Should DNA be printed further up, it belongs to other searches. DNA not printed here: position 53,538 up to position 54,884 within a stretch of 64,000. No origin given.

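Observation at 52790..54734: Divergent PAPS-reductase and ComA (phosphosulfolactate synthase) genes, with ComA fused to a winged-helix domain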

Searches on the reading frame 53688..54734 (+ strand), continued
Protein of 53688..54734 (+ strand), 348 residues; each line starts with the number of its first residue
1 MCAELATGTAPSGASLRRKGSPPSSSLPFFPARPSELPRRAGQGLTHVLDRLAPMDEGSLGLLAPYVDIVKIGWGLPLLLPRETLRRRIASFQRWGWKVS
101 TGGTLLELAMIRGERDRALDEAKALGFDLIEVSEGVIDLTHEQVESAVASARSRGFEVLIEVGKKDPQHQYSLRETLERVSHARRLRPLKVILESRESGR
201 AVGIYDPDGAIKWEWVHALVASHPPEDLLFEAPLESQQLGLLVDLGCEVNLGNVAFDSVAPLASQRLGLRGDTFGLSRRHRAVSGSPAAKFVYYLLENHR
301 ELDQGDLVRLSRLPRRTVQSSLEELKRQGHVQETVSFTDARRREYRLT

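Call 27: find_related_loci(query=A1, collection=genome_contigs, flank=6000)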
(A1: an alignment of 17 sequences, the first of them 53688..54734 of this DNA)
Query A1 (348 aa) in genome_contigs; peptide patterns used: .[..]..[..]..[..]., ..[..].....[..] (x = any residue, [..] = any of these).
164 stretches matched a pattern; 147 encode a relative of the query (tblastn E <= 1e-3); the best 80 are kept; 80 distinct loci.
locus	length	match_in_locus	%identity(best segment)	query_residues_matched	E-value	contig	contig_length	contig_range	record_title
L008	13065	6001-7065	72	2-348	8e-167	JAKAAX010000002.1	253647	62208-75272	MAG: Thermoplasmata archaeon isolate WH2.bin11 NODE_12_length_253647_cov_3.785666, whole genome shotgun sequence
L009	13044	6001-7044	73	8-348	1e-166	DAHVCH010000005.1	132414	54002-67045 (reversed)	MAG TPA_asm: Thermoplasmata archaeon isolate clean3262 NODE_5_length_132414_cov_5.595525, whole genome shotgun sequence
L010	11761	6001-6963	67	29-348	2e-135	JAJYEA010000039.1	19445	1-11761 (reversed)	MAG: Thermoplasmata archaeon isolate DBS1-1.bin134 NODE_4668_length_19445_cov_2.624288, whole genome shotgun sequence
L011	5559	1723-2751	62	1-348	3e-132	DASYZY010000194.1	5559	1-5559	MAG TPA_asm: Thermoplasmata archaeon isolate SMAG_U6374 k141_315394, whole genome shotgun sequence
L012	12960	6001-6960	63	28-346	1e-128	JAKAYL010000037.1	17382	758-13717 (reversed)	MAG: Thermoplasmata archaeon isolate YS4.bin60 NODE_2038_length_17382_cov_9.765459, whole genome shotgun sequence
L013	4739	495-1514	61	8-346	8e-129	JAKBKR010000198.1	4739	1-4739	MAG: bacterium isolate DX1.bin10 NODE_27822_length_4739_cov_1.308543, whole genome shotgun sequence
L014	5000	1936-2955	61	8-346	4e-128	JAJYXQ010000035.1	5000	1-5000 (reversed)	MAG: Thermoplasmata archaeon isolate FK3.bin56 NODE_31632_length_5000_cov_2.064437, whole genome shotgun sequence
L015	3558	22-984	62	28-348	6e-130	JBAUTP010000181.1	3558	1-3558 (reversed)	MAG: Thermoplasmata archaeon isolate MFD09264_ilm_asm_bin34 k127_112825, whole genome shotgun sequence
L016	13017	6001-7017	58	2-348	7e-126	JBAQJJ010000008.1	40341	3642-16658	MAG: Thermoplasmata archaeon isolate MFD06594_ilm_asm_bin23 k127_253779, whole genome shotgun sequence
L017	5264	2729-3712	62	21-348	2e-126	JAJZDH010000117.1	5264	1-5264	MAG: Thermoplasmata archaeon isolate JA4.bin57 NODE_12765_length_5264_cov_1.209461, whole genome shotgun sequence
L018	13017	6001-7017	60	1-347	2e-125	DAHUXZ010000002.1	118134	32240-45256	MAG TPA_asm: Thermoplasmata archaeon isolate clean1967 NODE_2_length_118134_cov_5.388088, whole genome shotgun sequence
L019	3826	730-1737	58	6-348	3e-128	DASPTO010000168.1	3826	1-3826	MAG TPA_asm: Thermoplasmata archaeon isolate SMAG_U12279 k141_499525, whole genome shotgun sequence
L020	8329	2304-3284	58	14-347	2e-125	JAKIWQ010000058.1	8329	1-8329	MAG: Thermoplasmata archaeon isolate SubAcS13-64 SubAcS13-64_58, whole genome shotgun sequence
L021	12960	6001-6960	61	29-348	2e-125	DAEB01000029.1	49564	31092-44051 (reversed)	MAG TPA_asm: Thermoplasmata archaeon UBA184 UBA184_contig_4236, whole genome shotgun sequence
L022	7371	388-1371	59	14-348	2e-125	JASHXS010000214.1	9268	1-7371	MAG: Thermoplasmata archaeon isolate JOPF263 JOPF_AWAY_contig_1429840, whole genome shotgun sequence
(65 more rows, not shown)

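Call 29: predict_structure(alignment_id=A1)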
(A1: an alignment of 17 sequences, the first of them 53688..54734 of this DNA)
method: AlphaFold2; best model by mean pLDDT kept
length: 348 residues; sequences in the alignment: 17
mean_pLDDT: 84.6   pTM: 0.69
mean pLDDT of the five models: 84.6, 83.9, 82.8, 82.7, 80.4
residues with pLDDT >= 90: 186; 70-90: 119; 50-70: 15; < 50: 28
segments of 3 or more residues with pLDDT < 50: 1-23, 276-280
pLDDT, mean of each block of 10 residues (from residue 1): 33 37 60 73 91 85 93 88 96 96 90 95 97 86 96 98 85 93 97 87 89 91 93 92 89 93 85 49 75 83 90 93 91 86 87
secondary structure, 60 per line:
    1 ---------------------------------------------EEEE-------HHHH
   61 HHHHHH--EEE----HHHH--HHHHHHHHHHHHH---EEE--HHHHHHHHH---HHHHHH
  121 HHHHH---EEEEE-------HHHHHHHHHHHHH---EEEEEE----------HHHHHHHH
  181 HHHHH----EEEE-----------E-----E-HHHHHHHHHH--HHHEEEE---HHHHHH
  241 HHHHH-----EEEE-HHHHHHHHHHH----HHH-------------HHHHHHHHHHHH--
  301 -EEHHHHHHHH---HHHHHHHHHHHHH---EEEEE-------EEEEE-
elements in order: E46-49 H57-66 E69-71 H76-79 H82-94 E98-100 H103-111 H115-125 E129-133 H141-153 E157-162 H173-185 E190-193 H213-222 E228-231 H235-245 E251-254 H256-266 H287-298 H304-311 H315-327 E331-335 E343-347

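Call 35: fold_search(model_id=the predicted structure, library=pdb)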
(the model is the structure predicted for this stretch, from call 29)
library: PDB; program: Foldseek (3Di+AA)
matches with E <= 10: 1822; with E <= 0.001: 137
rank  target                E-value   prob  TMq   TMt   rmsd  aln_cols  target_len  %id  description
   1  1qwg                  9.8e-24  1.00  0.66  0.90   2.2       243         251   38  Crystal structure of Methanococcus jannaschii phosphosulfolactate synthase (released 2003-12-09)
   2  9cm1_0                6.5e-20  1.00  0.62  0.89   2.1       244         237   34  Novel designed icosahedral nanoparticle I3-D12 (released 2025-07-16)
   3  1u83                  5.1e-15  1.00  0.57  0.86   2.9       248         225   29  PSL synthase from Bacillus subtilis (released 2004-09-14)
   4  2r8w_B                6.4e-07  1.00  0.38  0.43  14.2       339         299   15  The crystal structure of dihydrodipicolinate synthase (Atu0899) from Agrobacterium tumefaciens str. C58 (released 2007-09-25)
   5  2r8w_A                1.6e-06  1.00  0.39  0.44  14.2       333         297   15  The crystal structure of dihydrodipicolinate synthase (Atu0899) from Agrobacterium tumefaciens str. C58 (released 2007-09-25)
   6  1rvg_A                7.1e-06  1.00  0.41  0.47  15.9       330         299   13  crystal structure of class II fructose-bisphosphate aldolase from Thermus aquaticus in complex with Y (released 2004-01-27)
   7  3pb2_C                7.1e-06  1.00  0.41  0.46  15.8       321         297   15  Characterisation of the first monomeric dihydrodipicolinate synthase variant reveals evolutionary insights (released 2011-11-23)
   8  2czd_A                8.0e-06  1.00  0.41  0.64   5.0       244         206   11  Crystal structure of orotidine 5'-phosphate decarboxylase from Pyrococcus horikoshii OT3 at 1.6 A resolution (released 2006-01-13)
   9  4lsb_B                8.0e-06  1.00  0.38  0.46  11.0       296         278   15  Crystal structure of a putative lyase/mutase from Burkholderia cenocepacia J2315 (released 2013-08-14)
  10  9wvz                  1.0e-05  1.00  0.42  0.58   4.8       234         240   16  crystal structure of retro-aldolase T53L/K210H RA95.5-8 with a covalently bound cyclohexenone derivative (released 2026-02-11)
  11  3nxf                  1.0e-05  1.00  0.40  0.54   5.1       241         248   16  Robust computational design, optimization, and structural characterization of retroaldol enzymes (released 2011-06-29)
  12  3qfe_A                1.0e-05  1.00  0.36  0.40  13.1       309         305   14  Crystal structures of a putative dihydrodipicolinate synthase family protein from Coccidioides immitis (released 2011-02-02)
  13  3uxa_A                1.1e-05  1.00  0.41  0.55   5.1       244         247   16  Designed protein KE59 R1 7/10H (released 2012-06-06)
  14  4mlr_E                1.1e-05  1.00  0.41  0.47  14.6       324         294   14  dihydrodipicolinate synthase from C. jejuni, Y110F mutation with pyruvate and Lysine (released 2015-01-14)
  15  8fmc                  1.2e-05  1.00  0.42  0.57   4.7       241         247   15  Crystal Structure of Kemp Eliminase 1A53-core in unbound state (released 2024-01-10)
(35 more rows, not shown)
